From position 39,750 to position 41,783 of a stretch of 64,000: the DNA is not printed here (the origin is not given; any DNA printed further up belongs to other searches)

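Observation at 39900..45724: pglC-pglD-pglE-pglF-like operon ending in a Wzy_C (WaaL/PglL-family) protein: candidate O-linked protein glycosylation or capped-glycan system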

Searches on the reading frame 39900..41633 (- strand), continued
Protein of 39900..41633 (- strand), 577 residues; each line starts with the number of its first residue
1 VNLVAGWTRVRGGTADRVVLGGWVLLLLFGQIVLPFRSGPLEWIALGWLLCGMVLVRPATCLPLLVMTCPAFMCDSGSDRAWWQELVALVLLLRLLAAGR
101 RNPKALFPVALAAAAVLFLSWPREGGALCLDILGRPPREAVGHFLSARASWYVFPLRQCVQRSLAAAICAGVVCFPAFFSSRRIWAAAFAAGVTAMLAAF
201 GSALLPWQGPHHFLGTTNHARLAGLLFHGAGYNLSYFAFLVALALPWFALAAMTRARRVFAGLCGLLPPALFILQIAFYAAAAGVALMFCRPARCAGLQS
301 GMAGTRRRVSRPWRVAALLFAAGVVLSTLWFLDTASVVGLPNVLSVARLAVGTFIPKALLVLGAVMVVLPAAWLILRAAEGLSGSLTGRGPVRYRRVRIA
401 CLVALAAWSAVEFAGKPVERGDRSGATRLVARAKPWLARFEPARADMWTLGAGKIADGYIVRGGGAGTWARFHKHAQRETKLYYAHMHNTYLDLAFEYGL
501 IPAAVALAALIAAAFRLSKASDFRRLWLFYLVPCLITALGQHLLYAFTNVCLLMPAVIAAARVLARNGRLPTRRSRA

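Call 56: search_solved_structures(query=P0044, max_evalue=10, show_alignments=2)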
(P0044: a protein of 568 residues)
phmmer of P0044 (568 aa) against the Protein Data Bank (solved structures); distinct sequences matched with E-value up to 10: 2.
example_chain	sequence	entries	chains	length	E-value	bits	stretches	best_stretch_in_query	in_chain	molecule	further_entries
9rmk_A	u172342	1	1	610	2.3e-06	30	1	20-527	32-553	Oligosaccharyltransferase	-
7tpg_B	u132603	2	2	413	5.5e-05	25.4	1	172-353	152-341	Putative cell surface polysaccharide polymerase/ligase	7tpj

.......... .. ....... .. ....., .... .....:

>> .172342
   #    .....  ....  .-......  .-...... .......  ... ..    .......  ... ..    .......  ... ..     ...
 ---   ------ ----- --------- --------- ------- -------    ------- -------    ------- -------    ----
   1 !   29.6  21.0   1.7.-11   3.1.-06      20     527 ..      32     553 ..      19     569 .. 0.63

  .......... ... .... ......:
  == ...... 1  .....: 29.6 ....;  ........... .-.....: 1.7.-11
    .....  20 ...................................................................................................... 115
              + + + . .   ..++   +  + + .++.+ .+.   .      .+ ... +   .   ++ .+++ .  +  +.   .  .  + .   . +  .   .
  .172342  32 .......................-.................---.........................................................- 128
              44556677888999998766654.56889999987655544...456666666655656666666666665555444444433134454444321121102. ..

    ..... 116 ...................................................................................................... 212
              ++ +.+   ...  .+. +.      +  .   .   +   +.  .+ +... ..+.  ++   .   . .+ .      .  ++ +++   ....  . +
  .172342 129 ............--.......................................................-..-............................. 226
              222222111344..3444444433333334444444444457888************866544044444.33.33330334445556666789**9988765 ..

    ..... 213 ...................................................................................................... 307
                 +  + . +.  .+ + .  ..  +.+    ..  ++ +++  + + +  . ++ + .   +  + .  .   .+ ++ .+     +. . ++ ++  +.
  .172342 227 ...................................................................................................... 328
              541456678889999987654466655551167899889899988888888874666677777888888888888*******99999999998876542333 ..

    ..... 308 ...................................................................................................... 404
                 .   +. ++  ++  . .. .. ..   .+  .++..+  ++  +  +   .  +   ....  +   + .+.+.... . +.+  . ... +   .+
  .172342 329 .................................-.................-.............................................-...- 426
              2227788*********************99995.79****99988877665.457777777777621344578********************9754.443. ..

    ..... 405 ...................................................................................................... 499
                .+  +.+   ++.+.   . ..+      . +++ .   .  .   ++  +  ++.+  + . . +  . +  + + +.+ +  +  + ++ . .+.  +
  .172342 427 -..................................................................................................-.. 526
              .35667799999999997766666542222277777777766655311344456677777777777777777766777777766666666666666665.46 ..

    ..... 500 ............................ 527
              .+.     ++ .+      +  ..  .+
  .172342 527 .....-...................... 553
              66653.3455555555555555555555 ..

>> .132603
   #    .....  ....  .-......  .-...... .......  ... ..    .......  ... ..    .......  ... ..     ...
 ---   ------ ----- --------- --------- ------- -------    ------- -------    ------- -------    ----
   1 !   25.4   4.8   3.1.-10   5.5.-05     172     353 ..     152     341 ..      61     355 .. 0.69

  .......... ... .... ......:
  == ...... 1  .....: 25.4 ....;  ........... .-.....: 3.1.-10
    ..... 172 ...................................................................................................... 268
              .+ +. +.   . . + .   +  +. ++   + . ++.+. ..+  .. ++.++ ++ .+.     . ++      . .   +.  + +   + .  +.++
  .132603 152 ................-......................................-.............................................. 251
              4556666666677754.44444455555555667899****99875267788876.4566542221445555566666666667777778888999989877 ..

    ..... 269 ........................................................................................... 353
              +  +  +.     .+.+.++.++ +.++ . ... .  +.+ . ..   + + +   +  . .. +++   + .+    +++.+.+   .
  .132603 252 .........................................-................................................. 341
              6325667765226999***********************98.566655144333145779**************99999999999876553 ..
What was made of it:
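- Tried and rejected: The PglL-like entry 9rmk seen by sequence (call 56) is apparently not in the fold libraries, so the structural WaaL-versus-PglL comparison could not be made.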

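Call 57: find_homologous_proteins(query=A1, max_evalue=0.00001)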
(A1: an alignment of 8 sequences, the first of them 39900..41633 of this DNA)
Query A1 (8 sequences) (577 aa, profile of the alignment): 9 proteins with E <= 0.00001 among 8000 candidates.
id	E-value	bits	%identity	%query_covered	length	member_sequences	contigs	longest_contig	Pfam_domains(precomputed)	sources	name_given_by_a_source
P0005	1.4e-239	815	39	97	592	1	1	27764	-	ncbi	ncbi:hypothetical protein ACFLQU_02155 [Verrucomicrobiota bacterium]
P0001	5.1e-238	810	100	100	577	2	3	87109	-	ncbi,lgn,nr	ncbi:MAG: hypothetical protein FJ224_01415 [Lentisphaerae bacterium]|nr:hypothetical protein [Lentis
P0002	1.0e-235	802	58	95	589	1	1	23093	-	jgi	jgi:hypothetical protein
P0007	6.3e-235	799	38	96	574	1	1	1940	PF04932.21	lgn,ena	-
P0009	5.0e-230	783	37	61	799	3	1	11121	-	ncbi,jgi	jgi:hypothetical protein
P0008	2.1e-228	778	39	95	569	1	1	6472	PF04932.21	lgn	-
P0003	4.2e-225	767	58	95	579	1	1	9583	-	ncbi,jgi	jgi:hypothetical protein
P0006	9.4e-216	736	44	43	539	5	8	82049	-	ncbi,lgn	-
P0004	4.2e-122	427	60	65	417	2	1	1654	-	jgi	jgi:hypothetical protein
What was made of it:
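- Tried and rejected: A second word-indexed protein search with the alignment returned no new members and was a wasted search (call 57).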

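Call 68: predict_structure(alignment_id=A2)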
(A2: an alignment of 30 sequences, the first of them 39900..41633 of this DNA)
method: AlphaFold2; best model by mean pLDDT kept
length: 577 residues; sequences in the alignment: 30
mean_pLDDT: 86.9   pTM: 0.89
mean pLDDT of the five models: 86.9, 84.6, 83.7, 82.2, 81.8
residues with pLDDT >= 90: 374; 70-90: 131; 50-70: 53; < 50: 19
segments of 3 or more residues with pLDDT < 50: 1-10, 572-577
pLDDT, mean of each block of 10 residues (from residue 1): 46 88 97 95 98 97 98 89 97 97 96 97 95 94 86 93 98 96 94 95 91 84 71 86 89 73 92 93 91 67 52 83 96 93 93 91 81 78 73 74 70 58 69 88 91 94 95 92 93 96 93 91 88 94 95 97 77 45
secondary structure, 60 per line:
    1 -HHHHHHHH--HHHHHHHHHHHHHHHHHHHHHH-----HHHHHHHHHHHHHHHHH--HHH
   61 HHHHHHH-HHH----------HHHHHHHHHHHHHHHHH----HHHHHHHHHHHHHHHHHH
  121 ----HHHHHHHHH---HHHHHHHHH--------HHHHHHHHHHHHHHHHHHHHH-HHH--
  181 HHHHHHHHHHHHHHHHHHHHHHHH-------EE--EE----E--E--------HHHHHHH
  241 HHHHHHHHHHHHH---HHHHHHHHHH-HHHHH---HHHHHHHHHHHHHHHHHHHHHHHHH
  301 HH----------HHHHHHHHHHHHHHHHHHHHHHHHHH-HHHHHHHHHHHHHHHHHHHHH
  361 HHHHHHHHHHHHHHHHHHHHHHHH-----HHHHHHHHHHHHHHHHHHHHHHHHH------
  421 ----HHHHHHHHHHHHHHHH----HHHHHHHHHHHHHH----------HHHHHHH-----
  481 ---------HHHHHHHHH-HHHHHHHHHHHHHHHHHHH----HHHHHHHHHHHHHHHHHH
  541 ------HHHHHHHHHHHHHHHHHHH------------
elements in order: H2-9 H12-33 H39-55 H58-67 H82-98 H103-120 H125-133 H137-145 H154-174 H181-204 H234-253 H257-266 H268-272 H276-302 H313-338 H340-384 H390-414 H425-440 H445-458 H469-475 H490-498 H500-518 H523-540 H547-565
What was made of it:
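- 39900..41633 (-): 577-aa polytopic (about 16 TM) member of a small Wzy_C/WaaL-superfamily clade, so far attributed only to Lentisphaerota and Verrucomicrobiota MAGs; proposed terminal ligase. AF2 model pLDDT 86.9 (call 68).
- On Wzy_C / O-antigen-ligase-like superfamily (Pfam PF04932; GT-C(B) fold): AF2 model pLDDT 86.9, pTM 0.89 (call 68).
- On PglL-type O-oligosaccharyltransferase: The last helix ends at residue 565 of 577 (call 68).
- No C-terminal periplasmic domain (call 68).
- Tried and rejected: It was replaced by a 30-sequence model (call 68).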

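Call 70: fold_search(model_id=the predicted structure, library=pdb)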
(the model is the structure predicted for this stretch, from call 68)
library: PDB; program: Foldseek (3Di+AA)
matches with E <= 10: 88; with E <= 0.001: 1
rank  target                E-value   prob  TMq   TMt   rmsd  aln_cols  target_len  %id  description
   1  7tpg_B                3.8e-04  1.00  0.35  0.46  15.1       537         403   15  Single-Particle Cryo-EM Structure of the WaaL O-antigen ligase in its ligand bound state (released 2022-04-06)
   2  7nkz_B                7.9e-01  0.11  0.12  0.16  16.5       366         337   14  Cryo-EM structure of the cytochrome bd oxidase from M. tuberculosis at 2.5 A resolution (released 2021-09-22)
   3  8b37_A                8.6e-01  0.06  0.11  0.10  26.7       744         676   11  Crystal structure of Pyrobaculum aerophilum potassium-independent proton pumping membrane integral pyrophosphatase in  (released 2024-01-17)
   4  5gpj_C                8.6e-01  0.05  0.10  0.09  27.7       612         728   12  Crystal Structure of Proton-Pumping Pyrophosphatase (released 2016-12-28)
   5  4av6_A                8.9e-01  0.04  0.10  0.09  25.1       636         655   11  Crystal structure of Thermotoga maritima sodium pumping membrane integral pyrophosphatase at 4 A in complex with phosp (released 2012-08-08)
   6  4akk_A                1.5e+00  0.12  0.17  0.22  21.4       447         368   12  Structure of the NasR transcription antiterminator (released 2012-06-20)
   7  7w72_U                1.5e+00  0.05  0.11  0.13  25.5       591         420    9  Structure of a human glycosylphosphatidylinositol (GPI) transamidase (released 2022-02-16)
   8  8b24_A                1.7e+00  0.06  0.13  0.11  25.4       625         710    9  Time-resolved structure of K+-dependent Na+-PPase from Thermotoga maritima 3600-seconds post reaction initiation with  (released 2024-01-17)
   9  9fka_B                1.8e+00  0.08  0.13  0.17  16.8       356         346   15  Cryo-EM structure of the reduced cytochrome bd oxidase from M. tuberculosis (released 2025-02-12)
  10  8fbi                  2.0e+00  0.15  0.14  0.23  18.0       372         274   13  Improving the secretion of designed protein assemblies through negative design of cryptic transmembrane domains (released 2023-03-22)
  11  9r10_A                2.0e+00  0.04  0.10  0.10  25.9       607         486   12  Cryo-EM structure of human MATE1 in complex with cimetidine (released 2025-11-05)
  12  6v9z_A                2.3e+00  0.07  0.10  0.09  24.2       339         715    9  Cryo-EM structure of PCAT1 bound to its CtA peptide substrate (released 2020-01-22)
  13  8jtw_A                2.4e+00  0.06  0.12  0.14  18.5       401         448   11  hOCT1 in complex with nb5660 in inward facing partially open 1 conformation (released 2024-03-27)
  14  6w4s_F                2.6e+00  0.04  0.10  0.13  25.5       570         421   12  Structure of apo human ferroportin in lipid nanodisc (released 2020-09-09)
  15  6f2g_A                2.6e+00  0.02  0.09  0.11  21.5       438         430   12  Bacterial asc transporter crystal structure in open to in conformation (released 2019-04-24)
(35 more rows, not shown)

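Call 76: search_protein_families(library=pfam, proteins=[L010:387-1607:+, L010:1613-2905:+, L010:2874-4094:+, L010:4058-5311:+, L010:5411-6388:+, L010:6364-7626:+, L010:7690-8250:+, L010:8284-9375:+, L010:11236-12456:+, L010:12496-13968:+], max_evalue=0.001)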
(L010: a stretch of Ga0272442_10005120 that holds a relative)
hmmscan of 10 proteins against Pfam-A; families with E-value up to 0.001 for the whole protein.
L010:387-1607:+ (406 aa): 5 families
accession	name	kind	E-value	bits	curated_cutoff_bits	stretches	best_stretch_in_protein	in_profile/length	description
PF13692.12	Glyco_trans_1_4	-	8.6e-15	55.7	27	1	224-365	3-138/142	Glycosyl transferases group 1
PF00534.26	Glycos_transf_1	-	2.3e-14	53.7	26.4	1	236-380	29-169/172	Glycosyl transferases group 1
PF13579.12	Glyco_trans_4_4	-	3.1e-12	47.5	29.7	1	42-192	6-154/158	Glycosyl transferase 4-like domain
PF13439.12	Glyco_transf_4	-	5.8e-10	39.9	28.5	1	46-192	11-161/170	Glycosyltransferase Family 4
PF13524.12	Glyco_trans_1_2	-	2.2e-07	31.4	25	1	240-398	5-143/144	Glycosyl transferase-like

L010:1613-2905:+ (430 aa): 0 families

L010:2874-4094:+ (406 aa): 3 families
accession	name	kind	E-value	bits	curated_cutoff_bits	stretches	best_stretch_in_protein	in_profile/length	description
PF13692.12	Glyco_trans_1_4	-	2.3e-11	44.6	27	1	219-358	4-140/142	Glycosyl transferases group 1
PF00534.26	Glycos_transf_1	-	4.3e-11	43.1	26.4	1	209-342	8-140/172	Glycosyl transferases group 1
PF20706.3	GT4-conflict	-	0.00035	20.1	26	1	194-328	172-314/385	Family 4 Glycosyltransferase in conflict systems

L010:4058-5311:+ (417 aa): 5 families
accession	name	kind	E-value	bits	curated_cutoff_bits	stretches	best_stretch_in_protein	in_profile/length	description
PF13692.12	Glyco_trans_1_4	-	5.6e-19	69.2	27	1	235-375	3-138/142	Glycosyl transferases group 1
PF00534.26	Glycos_transf_1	-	7.3e-17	61.9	26.4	1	236-392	18-170/172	Glycosyl transferases group 1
PF13579.12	Glyco_trans_4_4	-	1.6e-12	48.5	29.7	1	30-209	9-157/158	Glycosyl transferase 4-like domain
PF13439.12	Glyco_transf_4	-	3.9e-08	34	28.5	1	30-209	10-164/170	Glycosyltransferase Family 4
PF13524.12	Glyco_trans_1_2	-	1.4e-05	25.5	25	1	258-408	9-142/144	Glycosyl transferase-like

L010:5411-6388:+ (325 aa): 8 families
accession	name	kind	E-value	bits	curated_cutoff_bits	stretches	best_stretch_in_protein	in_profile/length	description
PF01370.27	Epimerase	-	3.1e-32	112.3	20.9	1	12-236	1-238/240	NAD dependent epimerase/dehydratase family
PF01073.25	3Beta_HSD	-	1.1e-24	87.4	22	1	13-239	1-250/280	3-beta hydroxysteroid dehydrogenase/isomerase family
PF04321.23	RmlD_sub_bind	-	2.1e-19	70.1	27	1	11-193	2-166/287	RmlD substrate binding domain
PF16363.11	GDP_Man_Dehyd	-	5.2e-19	69.3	27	1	13-312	1-328/332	GDP-mannose 4,6 dehydratase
PF07993.18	NAD_binding_4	-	6.2e-16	58.8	20.1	1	62-180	80-209/258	Male sterility protein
PF13460.12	NAD_binding_10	-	7.4e-12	45.9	27.2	1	16-161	1-133/184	NAD(P)H-binding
PF02719.21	Polysacc_synt_2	-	4.7e-10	39.6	20.2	1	52-248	57-239/293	Polysaccharide biosynthesis protein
PF05368.20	NmrA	-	0.00028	21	27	1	9-129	2-113/298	NmrA-like family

L010:6364-7626:+ (420 aa): 0 families

L010:7690-8250:+ (186 aa): 1 family
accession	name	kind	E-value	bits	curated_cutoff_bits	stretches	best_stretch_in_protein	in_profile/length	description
PF02397.22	Bac_transf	-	1.2e-59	201.4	27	1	2-179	1-178/179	Bacterial sugar transferase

L010:8284-9375:+ (363 aa): 1 family
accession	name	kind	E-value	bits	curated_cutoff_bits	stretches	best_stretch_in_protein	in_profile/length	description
PF02350.25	Epimerase_2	-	2e-90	303.6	30.6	1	27-354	9-346/347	UDP-N-acetylglucosamine 2-epimerase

L010:11236-12456:+ (406 aa): 2 families
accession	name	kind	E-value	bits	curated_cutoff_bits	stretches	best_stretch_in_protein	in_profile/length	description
PF00535.33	Glycos_transf_2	-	4.7e-28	98.7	23.3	1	123-277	1-163/168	Glycosyl transferase family 2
PF13641.12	Glyco_tranf_2_3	-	2e-06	28.4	27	1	122-236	3-124/230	Glycosyltransferase like family 2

L010:12496-13968:+ (490 aa): 2 families
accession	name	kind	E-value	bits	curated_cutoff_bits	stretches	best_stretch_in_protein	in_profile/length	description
PF04055.27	Radical_SAM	-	2.5e-28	99.7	29.5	1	219-378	3-165/166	Radical SAM superfamily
PF02310.24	B12-binding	-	1.7e-22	79.9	32.1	1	21-135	4-116/121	B12 binding domain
